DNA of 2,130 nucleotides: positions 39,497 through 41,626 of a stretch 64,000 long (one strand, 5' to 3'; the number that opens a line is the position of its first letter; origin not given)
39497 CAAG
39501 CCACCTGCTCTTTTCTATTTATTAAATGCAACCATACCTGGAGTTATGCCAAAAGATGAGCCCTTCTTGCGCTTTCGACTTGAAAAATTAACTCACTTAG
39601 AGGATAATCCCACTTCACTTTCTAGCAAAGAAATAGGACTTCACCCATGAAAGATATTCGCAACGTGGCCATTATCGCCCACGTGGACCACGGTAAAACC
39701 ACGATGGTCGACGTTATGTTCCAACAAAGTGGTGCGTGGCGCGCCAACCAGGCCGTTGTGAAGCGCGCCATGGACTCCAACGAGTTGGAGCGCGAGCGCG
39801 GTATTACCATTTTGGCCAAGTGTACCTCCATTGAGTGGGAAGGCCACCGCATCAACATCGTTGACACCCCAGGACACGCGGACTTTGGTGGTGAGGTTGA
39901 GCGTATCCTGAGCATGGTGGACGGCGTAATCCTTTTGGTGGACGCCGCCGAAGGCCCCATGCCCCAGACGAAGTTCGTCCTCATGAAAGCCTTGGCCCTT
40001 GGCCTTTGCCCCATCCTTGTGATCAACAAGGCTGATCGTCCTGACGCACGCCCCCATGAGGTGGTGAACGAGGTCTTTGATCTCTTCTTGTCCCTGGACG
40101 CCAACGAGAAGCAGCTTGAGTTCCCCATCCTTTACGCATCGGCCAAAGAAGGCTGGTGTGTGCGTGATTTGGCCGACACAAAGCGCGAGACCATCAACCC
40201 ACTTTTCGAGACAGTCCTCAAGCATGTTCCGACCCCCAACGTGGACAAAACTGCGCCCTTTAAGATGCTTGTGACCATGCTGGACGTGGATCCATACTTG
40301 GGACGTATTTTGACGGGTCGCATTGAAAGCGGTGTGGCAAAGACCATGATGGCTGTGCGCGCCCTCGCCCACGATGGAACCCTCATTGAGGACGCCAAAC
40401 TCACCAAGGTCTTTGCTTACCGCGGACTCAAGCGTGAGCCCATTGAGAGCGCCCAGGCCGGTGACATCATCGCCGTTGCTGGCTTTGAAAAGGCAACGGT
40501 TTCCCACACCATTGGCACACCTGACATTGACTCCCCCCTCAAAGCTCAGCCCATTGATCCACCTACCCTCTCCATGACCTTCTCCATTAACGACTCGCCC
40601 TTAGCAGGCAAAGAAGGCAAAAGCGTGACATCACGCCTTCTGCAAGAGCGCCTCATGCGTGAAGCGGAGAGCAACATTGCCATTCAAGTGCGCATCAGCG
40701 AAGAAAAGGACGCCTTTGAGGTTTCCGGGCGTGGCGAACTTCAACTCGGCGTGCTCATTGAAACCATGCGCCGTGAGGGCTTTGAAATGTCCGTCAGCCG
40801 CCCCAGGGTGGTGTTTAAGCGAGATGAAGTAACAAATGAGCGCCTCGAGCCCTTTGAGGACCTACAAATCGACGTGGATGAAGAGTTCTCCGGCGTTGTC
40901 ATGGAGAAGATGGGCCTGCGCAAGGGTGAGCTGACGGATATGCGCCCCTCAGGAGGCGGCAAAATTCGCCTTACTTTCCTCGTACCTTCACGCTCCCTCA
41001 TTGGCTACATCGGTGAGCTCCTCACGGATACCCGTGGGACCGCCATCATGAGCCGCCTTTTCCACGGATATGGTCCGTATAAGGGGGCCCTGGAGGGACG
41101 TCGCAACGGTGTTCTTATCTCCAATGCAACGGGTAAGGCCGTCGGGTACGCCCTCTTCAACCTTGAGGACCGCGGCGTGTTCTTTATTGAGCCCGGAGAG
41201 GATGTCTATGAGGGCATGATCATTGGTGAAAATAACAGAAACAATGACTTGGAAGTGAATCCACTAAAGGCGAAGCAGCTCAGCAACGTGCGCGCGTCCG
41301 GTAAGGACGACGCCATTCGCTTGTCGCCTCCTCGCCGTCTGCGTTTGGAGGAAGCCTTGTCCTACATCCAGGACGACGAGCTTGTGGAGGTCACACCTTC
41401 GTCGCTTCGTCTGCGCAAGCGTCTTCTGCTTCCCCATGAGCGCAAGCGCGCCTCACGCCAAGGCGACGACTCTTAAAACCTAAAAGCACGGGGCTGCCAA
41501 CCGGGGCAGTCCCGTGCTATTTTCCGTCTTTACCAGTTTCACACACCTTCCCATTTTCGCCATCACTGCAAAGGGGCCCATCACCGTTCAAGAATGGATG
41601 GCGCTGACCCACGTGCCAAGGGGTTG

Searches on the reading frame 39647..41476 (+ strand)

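Call 72: search_protein_families(library=pfam, proteins=[window:39647-41476:+], max_evalue=0.001)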
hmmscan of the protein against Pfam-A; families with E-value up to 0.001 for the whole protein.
window:39647-41476:+ (609 aa): 6 families
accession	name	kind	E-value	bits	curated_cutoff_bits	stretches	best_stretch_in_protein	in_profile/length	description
PF00009.33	GTP_EFTU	-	3e-57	193.7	26.5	1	2-195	1-187/188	Elongation factor Tu GTP binding domain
PF21018.2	BipA_C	-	7e-48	161.4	23.8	1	487-594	1-108/110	TypA/BipA C-terminal domain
PF00679.30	EFG_C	-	1.4e-20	73.5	27.9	1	400-482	3-85/89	Elongation factor G C-terminus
PF03144.31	GTP_EFTU_D2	-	2e-08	35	30.3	1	219-289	1-72/73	Elongation factor Tu domain 2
PF22042.2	EF-G_D2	-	2e-07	31.5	27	1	204-282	1-73/84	Elongation factor G domain 2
PF01926.29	MMR_HSR1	-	0.00021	21.8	21.9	1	46-128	25-113/113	50S ribosome-binding GTPase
